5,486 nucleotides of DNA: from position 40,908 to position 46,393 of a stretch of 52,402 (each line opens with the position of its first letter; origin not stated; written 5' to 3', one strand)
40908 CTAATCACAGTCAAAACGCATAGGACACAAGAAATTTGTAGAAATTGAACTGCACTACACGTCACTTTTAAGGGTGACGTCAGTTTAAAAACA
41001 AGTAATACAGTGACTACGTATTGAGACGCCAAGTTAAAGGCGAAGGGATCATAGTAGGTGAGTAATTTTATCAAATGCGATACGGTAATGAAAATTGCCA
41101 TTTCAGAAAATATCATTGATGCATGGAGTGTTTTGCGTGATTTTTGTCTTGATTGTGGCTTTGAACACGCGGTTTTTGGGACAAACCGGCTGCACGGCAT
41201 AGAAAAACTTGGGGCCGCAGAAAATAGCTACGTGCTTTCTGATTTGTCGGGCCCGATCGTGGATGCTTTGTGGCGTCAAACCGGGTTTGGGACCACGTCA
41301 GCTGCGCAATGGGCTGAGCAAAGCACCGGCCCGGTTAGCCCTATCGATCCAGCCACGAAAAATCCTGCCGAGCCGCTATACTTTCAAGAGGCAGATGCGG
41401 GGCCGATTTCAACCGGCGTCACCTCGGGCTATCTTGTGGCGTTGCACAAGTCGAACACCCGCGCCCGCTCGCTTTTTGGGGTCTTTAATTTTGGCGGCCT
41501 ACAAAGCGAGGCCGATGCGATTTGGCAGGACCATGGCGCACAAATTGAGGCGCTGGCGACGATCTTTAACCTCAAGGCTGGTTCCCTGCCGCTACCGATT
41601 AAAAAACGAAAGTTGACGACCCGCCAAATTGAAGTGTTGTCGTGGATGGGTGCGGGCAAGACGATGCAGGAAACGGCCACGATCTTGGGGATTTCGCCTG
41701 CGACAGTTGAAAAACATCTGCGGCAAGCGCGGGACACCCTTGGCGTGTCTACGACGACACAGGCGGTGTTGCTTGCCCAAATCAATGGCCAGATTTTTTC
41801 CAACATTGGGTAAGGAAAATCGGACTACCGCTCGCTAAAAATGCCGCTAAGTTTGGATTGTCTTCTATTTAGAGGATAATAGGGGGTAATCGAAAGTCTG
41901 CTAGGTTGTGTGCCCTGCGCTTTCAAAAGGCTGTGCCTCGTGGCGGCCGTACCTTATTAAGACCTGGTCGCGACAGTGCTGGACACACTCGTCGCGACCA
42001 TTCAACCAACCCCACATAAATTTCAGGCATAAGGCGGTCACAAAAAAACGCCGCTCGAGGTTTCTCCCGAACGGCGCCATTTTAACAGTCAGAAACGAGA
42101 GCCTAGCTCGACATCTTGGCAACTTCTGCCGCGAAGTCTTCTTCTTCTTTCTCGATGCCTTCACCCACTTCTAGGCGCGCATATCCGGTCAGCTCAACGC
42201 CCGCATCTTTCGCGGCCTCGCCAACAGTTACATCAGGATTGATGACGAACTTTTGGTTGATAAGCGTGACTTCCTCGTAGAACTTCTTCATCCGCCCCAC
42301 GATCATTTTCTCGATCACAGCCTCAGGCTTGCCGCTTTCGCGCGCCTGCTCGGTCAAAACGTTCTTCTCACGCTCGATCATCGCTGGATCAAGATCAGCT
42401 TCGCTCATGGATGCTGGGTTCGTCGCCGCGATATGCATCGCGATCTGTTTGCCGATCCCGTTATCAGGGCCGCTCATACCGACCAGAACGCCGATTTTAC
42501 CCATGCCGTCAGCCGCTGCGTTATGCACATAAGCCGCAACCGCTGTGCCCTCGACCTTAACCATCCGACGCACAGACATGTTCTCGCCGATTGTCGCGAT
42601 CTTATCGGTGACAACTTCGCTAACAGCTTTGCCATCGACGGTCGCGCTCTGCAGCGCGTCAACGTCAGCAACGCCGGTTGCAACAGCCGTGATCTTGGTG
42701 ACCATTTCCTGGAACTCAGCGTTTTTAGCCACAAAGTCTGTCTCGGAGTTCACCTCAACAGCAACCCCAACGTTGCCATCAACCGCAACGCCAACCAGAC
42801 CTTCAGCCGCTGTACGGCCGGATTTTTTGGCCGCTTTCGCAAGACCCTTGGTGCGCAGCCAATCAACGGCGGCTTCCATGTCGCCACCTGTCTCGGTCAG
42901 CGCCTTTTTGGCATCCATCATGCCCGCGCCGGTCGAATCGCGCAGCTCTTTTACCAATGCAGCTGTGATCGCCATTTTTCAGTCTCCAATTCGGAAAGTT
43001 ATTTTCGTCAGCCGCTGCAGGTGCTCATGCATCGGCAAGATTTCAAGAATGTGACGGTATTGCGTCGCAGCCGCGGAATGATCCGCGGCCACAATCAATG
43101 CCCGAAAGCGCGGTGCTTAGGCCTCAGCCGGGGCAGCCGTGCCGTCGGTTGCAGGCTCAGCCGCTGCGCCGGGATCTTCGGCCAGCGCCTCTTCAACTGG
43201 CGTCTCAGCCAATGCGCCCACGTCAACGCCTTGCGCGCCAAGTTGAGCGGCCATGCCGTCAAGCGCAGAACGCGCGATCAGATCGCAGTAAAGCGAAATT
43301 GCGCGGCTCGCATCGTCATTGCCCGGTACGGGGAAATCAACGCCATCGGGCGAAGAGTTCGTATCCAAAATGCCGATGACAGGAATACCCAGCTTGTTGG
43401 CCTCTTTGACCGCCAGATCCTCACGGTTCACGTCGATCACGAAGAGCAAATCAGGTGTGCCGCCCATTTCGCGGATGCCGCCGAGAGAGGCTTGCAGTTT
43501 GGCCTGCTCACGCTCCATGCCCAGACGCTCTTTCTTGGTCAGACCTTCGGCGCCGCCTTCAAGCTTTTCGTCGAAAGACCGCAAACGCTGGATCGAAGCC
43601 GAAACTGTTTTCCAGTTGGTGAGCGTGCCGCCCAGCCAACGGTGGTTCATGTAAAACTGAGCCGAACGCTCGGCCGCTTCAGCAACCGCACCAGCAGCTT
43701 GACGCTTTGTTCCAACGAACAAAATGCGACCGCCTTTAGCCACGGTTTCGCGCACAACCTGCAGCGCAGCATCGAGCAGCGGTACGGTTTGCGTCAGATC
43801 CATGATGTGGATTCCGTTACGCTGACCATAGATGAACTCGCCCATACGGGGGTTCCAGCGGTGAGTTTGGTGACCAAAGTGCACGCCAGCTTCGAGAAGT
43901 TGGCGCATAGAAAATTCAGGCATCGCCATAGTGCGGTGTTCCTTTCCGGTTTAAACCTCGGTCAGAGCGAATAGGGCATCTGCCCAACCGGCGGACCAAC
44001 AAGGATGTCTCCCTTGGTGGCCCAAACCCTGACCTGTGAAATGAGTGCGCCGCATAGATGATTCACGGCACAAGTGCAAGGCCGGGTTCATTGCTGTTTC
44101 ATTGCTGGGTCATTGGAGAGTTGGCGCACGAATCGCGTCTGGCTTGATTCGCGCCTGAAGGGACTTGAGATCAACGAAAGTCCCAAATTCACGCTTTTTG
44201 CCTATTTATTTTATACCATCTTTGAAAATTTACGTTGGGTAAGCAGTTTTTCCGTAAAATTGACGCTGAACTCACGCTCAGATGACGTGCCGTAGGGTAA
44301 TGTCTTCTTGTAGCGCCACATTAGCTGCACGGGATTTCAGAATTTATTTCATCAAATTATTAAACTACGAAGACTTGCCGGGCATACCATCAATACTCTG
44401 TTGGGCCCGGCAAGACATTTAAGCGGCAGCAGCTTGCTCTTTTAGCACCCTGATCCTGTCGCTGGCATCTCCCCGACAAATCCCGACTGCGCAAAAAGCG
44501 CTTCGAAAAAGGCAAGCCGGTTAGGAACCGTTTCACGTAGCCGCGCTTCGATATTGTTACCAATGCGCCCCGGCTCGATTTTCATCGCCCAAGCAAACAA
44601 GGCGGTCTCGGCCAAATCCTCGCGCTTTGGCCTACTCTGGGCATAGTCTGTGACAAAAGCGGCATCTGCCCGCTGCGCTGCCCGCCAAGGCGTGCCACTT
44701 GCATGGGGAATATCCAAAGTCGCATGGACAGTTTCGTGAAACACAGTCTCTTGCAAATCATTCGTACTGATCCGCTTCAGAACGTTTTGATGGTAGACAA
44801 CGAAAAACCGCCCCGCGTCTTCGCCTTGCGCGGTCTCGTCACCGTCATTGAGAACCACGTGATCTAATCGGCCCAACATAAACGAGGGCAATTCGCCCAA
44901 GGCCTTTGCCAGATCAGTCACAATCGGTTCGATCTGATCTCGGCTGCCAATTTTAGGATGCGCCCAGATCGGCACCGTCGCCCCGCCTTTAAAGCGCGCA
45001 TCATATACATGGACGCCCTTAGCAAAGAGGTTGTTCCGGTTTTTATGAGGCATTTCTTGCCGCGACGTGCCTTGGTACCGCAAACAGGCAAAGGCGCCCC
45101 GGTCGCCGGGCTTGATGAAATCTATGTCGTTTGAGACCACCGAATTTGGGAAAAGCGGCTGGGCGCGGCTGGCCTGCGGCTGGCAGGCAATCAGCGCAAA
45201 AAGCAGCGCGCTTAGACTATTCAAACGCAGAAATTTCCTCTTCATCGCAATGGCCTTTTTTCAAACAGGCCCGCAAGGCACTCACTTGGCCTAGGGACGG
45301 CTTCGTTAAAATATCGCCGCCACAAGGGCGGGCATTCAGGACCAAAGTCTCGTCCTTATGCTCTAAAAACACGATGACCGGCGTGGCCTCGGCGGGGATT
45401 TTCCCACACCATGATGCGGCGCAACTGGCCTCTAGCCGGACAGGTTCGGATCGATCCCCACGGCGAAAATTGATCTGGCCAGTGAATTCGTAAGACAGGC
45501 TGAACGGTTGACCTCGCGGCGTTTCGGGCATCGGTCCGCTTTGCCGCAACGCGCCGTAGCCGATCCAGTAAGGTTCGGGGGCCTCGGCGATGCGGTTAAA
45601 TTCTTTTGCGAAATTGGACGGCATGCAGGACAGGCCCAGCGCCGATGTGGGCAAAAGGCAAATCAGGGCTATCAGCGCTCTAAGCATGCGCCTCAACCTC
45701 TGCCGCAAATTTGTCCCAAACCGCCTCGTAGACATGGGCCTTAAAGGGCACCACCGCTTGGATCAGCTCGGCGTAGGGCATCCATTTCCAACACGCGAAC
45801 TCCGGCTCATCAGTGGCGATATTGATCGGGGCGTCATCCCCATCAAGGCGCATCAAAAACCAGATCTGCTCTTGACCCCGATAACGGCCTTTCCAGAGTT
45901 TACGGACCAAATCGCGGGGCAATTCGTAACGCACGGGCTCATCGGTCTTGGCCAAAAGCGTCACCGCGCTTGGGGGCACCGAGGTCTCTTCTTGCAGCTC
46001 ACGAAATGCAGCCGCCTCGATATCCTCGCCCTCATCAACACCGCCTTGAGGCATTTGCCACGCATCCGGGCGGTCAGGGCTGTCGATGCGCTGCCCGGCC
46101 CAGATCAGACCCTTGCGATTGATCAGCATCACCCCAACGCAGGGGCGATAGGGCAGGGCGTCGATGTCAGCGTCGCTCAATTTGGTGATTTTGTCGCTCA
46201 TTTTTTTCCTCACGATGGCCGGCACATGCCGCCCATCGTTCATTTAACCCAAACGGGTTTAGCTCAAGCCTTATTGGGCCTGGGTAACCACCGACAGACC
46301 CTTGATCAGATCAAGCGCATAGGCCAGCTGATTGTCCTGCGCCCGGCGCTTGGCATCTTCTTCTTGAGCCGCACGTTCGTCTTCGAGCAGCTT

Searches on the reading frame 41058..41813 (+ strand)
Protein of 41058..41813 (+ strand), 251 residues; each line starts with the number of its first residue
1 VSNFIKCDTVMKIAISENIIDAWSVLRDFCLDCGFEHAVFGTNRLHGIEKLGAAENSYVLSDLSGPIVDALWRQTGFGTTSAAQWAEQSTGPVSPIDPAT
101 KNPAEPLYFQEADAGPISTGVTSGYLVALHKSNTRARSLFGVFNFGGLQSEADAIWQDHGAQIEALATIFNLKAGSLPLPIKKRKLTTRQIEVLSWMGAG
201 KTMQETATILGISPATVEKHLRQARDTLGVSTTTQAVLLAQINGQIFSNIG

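Call 8: search_protein_families(library=pfam, proteins=[window:41058-41813:+], max_evalue=0.001)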
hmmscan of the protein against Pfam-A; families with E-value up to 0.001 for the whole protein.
window:41058-41813:+ (251 aa): 5 families
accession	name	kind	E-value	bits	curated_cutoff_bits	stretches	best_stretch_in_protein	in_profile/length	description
PF00196.25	GerE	-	2.4e-11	43.5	23.5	1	185-240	2-57/57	Bacterial regulatory proteins, luxR family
PF08281.18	Sigma70_r4_2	-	1.5e-06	28.1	25.7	1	185-228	10-54/54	Sigma-70, region 4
PF03472.21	Autoind_bind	-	9e-06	25.7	23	1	21-173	4-148/149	Autoinducer binding domain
PF04967.18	HTH_10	-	0.00015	21.9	23.1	0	202-227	25-50/53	HTH DNA binding domain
PF07638.17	Sigma70_ECF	-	0.00087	19.7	21.1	0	199-228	150-179/185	ECF sigma factor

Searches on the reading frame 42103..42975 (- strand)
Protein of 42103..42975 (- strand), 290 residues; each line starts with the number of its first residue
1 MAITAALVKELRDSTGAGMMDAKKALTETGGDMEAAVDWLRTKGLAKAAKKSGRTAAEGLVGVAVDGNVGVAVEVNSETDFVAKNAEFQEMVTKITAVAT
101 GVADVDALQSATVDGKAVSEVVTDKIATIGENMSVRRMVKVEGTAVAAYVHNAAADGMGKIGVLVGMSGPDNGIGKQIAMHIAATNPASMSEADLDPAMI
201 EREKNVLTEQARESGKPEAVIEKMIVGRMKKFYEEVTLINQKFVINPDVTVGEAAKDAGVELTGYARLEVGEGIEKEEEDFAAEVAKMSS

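Call 8: search_protein_families(library=pfam, proteins=[window:42103-42975:-], max_evalue=0.001)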
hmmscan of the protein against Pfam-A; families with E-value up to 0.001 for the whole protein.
window:42103-42975:- (290 aa): 3 families
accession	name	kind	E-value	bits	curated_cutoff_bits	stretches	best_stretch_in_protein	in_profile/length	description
PF00889.24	EF_TS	-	1.7e-67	227.4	27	1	70-272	1-204/204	Elongation factor TS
PF25025.1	EF-Ts_N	-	0.00031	21.1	33.2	1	6-43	15-53/60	Elongation factor Ts, mitochondrial, N-terminal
PF22562.2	UBA_7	-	0.00048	20.4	27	0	21-41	17-38/48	UBA-like domain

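Call 69: list_cluster_members(proteins=[window:42103-42975:-, window:39382-39945:-, window:5232-6833:+, window:9710-12484:-, P0004, P0196, P0049])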
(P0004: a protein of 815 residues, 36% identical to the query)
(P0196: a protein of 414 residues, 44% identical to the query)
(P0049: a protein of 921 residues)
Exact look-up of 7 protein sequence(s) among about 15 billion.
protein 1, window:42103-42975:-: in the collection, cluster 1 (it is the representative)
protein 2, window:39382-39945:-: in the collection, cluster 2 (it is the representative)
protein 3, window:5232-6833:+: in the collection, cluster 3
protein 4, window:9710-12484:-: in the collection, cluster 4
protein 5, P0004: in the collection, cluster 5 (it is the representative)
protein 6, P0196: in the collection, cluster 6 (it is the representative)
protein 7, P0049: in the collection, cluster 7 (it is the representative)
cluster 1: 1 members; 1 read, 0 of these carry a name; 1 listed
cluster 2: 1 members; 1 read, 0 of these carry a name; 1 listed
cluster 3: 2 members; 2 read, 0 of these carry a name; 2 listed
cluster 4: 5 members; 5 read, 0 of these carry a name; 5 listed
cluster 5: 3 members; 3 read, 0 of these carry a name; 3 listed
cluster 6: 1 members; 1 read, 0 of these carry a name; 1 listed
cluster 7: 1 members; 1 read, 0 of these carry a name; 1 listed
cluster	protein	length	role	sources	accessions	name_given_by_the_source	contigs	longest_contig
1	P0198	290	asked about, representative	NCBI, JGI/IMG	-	-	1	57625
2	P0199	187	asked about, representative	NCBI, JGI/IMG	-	-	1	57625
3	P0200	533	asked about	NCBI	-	-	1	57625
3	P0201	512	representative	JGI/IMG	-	-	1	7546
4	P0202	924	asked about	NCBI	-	-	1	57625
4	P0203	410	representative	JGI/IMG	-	-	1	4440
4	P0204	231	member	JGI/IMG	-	-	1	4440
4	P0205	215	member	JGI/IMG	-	-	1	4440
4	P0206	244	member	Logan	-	-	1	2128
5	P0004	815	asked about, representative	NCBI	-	-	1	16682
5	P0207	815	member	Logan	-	-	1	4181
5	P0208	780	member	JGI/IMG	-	-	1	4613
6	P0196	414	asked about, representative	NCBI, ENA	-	-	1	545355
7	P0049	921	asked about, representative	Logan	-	-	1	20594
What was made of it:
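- Tried and rejected: Cluster look-up gave no organism or product names (call 69).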

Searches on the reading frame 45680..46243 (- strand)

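Call 9: search_protein_families(library=pfam, proteins=[window:45680-46243:-], max_evalue=0.001)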
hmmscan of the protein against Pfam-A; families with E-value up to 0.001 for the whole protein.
window:45680-46243:- (187 aa): 1 family
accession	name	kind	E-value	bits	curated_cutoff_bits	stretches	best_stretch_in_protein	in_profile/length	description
PF00293.34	NUDIX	-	8.4e-23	81.3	21.1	1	32-173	2-132/134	NUDIX domain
